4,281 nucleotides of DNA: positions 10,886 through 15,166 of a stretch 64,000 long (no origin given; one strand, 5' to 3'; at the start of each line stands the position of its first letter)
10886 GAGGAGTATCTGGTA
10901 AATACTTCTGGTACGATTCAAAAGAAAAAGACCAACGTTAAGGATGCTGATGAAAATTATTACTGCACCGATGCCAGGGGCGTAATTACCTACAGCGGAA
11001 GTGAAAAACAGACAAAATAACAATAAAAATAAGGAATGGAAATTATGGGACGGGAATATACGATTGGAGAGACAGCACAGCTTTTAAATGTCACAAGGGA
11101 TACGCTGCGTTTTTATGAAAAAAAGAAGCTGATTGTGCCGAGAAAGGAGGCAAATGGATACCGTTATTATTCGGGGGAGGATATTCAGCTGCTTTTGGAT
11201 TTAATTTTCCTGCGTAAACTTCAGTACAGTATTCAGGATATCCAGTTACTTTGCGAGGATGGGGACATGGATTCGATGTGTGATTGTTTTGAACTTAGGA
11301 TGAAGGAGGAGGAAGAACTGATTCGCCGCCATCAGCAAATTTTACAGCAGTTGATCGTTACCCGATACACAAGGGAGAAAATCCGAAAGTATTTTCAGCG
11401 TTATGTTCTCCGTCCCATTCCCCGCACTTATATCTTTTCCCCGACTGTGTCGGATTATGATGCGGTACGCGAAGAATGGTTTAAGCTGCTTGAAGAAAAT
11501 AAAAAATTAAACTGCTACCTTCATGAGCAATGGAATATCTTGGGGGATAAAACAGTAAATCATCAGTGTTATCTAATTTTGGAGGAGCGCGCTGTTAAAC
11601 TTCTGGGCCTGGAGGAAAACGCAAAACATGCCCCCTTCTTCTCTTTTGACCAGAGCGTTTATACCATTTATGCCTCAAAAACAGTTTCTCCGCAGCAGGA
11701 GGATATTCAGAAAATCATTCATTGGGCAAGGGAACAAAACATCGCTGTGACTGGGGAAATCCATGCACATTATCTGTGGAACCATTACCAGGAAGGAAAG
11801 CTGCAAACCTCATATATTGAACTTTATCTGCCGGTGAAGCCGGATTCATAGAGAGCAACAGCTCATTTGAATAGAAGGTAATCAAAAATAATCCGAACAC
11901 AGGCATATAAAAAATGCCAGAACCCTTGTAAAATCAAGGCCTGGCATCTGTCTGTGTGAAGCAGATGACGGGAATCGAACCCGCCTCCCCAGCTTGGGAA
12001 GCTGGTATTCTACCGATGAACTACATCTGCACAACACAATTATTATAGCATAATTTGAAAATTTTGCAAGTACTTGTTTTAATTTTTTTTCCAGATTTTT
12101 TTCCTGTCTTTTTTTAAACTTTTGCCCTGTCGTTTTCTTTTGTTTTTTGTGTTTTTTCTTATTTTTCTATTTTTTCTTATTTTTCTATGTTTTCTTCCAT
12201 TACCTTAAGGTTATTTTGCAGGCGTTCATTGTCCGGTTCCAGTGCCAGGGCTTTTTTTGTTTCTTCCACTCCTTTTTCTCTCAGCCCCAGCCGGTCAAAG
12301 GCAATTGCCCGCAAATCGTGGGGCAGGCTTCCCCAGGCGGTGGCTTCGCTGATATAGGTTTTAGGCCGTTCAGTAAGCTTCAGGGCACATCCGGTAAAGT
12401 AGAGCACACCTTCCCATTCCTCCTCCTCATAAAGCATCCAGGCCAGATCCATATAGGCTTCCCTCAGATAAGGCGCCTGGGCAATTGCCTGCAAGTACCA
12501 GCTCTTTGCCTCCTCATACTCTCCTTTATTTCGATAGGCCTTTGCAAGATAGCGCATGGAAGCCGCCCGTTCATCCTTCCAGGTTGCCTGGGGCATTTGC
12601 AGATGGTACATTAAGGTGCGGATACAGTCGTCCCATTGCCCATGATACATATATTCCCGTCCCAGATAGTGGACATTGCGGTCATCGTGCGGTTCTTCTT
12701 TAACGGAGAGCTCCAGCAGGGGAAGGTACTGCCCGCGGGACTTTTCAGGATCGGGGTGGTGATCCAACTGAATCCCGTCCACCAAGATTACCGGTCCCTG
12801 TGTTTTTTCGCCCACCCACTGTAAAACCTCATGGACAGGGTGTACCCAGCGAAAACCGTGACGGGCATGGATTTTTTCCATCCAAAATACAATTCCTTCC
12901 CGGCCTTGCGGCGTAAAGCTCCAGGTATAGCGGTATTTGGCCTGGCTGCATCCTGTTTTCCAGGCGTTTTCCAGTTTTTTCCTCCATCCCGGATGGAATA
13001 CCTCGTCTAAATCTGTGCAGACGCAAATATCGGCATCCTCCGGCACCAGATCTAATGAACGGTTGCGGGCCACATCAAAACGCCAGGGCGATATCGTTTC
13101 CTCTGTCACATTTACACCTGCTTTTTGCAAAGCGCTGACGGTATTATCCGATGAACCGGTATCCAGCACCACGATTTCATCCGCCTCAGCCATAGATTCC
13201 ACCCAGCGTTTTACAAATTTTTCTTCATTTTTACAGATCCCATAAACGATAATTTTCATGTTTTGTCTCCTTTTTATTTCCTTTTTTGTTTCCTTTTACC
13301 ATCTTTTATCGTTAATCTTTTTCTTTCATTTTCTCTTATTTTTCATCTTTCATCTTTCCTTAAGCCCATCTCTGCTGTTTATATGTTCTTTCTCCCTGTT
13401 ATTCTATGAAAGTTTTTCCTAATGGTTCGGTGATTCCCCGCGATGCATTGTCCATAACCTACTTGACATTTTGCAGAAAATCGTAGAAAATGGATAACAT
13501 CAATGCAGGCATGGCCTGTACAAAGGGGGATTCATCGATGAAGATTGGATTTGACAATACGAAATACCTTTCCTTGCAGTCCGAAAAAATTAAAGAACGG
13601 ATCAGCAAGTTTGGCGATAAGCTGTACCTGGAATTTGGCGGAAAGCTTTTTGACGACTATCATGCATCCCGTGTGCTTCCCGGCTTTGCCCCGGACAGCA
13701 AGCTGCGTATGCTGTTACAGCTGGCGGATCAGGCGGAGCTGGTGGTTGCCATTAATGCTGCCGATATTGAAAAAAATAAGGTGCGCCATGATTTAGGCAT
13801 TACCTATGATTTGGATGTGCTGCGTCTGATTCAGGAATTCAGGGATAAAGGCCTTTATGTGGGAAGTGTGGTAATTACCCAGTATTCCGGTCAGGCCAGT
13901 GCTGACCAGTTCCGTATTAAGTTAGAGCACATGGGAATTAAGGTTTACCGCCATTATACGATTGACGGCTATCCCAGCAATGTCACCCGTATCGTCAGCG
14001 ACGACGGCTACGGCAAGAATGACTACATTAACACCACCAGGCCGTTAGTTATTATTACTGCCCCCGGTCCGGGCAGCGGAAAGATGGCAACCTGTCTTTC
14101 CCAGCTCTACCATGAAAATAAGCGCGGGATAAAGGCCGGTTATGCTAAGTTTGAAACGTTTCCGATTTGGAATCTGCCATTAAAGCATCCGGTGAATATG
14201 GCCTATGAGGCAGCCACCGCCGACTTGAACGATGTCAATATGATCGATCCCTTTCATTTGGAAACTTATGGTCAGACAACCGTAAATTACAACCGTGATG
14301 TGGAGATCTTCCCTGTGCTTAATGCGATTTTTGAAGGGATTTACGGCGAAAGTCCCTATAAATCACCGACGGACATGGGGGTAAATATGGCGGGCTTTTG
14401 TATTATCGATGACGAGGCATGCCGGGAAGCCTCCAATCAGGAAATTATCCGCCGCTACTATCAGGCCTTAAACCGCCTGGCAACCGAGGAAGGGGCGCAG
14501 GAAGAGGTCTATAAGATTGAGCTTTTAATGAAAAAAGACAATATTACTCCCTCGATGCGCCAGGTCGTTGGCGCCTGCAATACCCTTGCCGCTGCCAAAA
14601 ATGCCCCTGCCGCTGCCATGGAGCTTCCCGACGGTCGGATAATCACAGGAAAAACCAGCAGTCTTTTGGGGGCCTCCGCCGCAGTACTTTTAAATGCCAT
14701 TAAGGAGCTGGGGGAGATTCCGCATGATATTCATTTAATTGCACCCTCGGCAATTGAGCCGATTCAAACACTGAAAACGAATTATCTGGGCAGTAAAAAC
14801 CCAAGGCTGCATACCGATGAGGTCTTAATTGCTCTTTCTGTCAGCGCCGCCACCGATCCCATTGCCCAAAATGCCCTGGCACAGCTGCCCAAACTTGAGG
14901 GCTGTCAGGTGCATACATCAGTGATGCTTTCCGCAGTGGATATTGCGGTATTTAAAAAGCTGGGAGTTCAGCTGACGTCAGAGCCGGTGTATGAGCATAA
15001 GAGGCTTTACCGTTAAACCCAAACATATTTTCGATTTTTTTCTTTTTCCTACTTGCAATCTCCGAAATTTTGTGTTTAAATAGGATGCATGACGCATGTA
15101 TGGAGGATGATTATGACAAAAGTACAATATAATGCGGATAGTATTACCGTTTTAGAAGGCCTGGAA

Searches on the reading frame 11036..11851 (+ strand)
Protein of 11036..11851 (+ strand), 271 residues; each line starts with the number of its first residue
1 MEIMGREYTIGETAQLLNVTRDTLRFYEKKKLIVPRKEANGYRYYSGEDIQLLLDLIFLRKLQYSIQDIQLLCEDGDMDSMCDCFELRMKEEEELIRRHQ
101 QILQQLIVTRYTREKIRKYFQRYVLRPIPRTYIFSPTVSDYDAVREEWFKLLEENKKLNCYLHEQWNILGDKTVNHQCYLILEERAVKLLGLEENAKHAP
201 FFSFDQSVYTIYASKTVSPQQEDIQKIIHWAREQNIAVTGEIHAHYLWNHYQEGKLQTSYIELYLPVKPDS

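Call 6: search_protein_families(library=pfam, proteins=[window:11036-11851:+], max_evalue=0.00001)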
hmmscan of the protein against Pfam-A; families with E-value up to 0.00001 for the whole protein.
window:11036-11851:+ (271 aa): 2 families
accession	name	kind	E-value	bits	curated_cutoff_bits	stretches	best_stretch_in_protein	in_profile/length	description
PF13411.12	MerR_1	-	2.8e-18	66.2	21.6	1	8-74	1-67/69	MerR HTH family regulatory protein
PF00376.29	MerR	-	7.7e-14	51.7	28.2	1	9-45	1-38/38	MerR family regulatory protein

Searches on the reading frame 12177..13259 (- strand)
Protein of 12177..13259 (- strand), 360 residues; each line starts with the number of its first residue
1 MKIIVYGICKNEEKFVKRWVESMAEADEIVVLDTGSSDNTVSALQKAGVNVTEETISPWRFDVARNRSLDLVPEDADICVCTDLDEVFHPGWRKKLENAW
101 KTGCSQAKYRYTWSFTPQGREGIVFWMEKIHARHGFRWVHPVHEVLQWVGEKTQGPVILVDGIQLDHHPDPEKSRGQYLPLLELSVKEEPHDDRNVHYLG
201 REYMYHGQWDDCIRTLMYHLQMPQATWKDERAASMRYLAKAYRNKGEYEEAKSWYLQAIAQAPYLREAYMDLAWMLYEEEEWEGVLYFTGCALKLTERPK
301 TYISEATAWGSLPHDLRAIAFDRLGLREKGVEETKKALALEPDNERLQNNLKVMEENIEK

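Call 6: search_protein_families(library=pfam, proteins=[window:12177-13259:-], max_evalue=0.00001)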
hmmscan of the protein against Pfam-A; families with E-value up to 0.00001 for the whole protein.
window:12177-13259:- (360 aa): 3 families
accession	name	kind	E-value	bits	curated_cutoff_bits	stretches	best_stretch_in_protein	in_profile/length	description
PF00535.33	Glycos_transf_2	-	1.5e-09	38.5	23.3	1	8-105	5-109/168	Glycosyl transferase family 2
PF07719.23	TPR_2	-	2.8e-09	36.8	27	0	234-263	3-32/34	Tetratricopeptide repeat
PF13428.12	TPR_14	-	1.4e-06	28.9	23.5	0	236-273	5-42/44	Tetratricopeptide repeat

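Call 64: search_protein_families(library=ncbifam, proteins=[window:12177-13259:-], max_evalue=0.00001)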
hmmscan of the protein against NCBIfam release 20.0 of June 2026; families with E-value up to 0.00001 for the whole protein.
window:12177-13259:- (360 aa): 1 family
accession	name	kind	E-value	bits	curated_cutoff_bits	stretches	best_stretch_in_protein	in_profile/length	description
NF040959.1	MamA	equivalog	4.6e-06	26.2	200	0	318-356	146-184/204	magnetosome protein MamA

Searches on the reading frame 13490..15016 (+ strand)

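Call 6: search_protein_families(library=pfam, proteins=[window:13490-15016:+], max_evalue=0.00001)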
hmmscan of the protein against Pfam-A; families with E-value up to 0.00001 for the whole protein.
window:13490-15016:+ (508 aa): 2 families
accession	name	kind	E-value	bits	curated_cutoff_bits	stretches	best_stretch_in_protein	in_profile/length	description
PF08903.17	DUF1846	-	3.9e-185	614.8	27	1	19-350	1-332/333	Domain of unknown function DUF1846, N-terminal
PF20921.3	DUF1846_C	-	2.2e-68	229.2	27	1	356-507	2-153/153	Domain of unknown function DUF1846, C-terminal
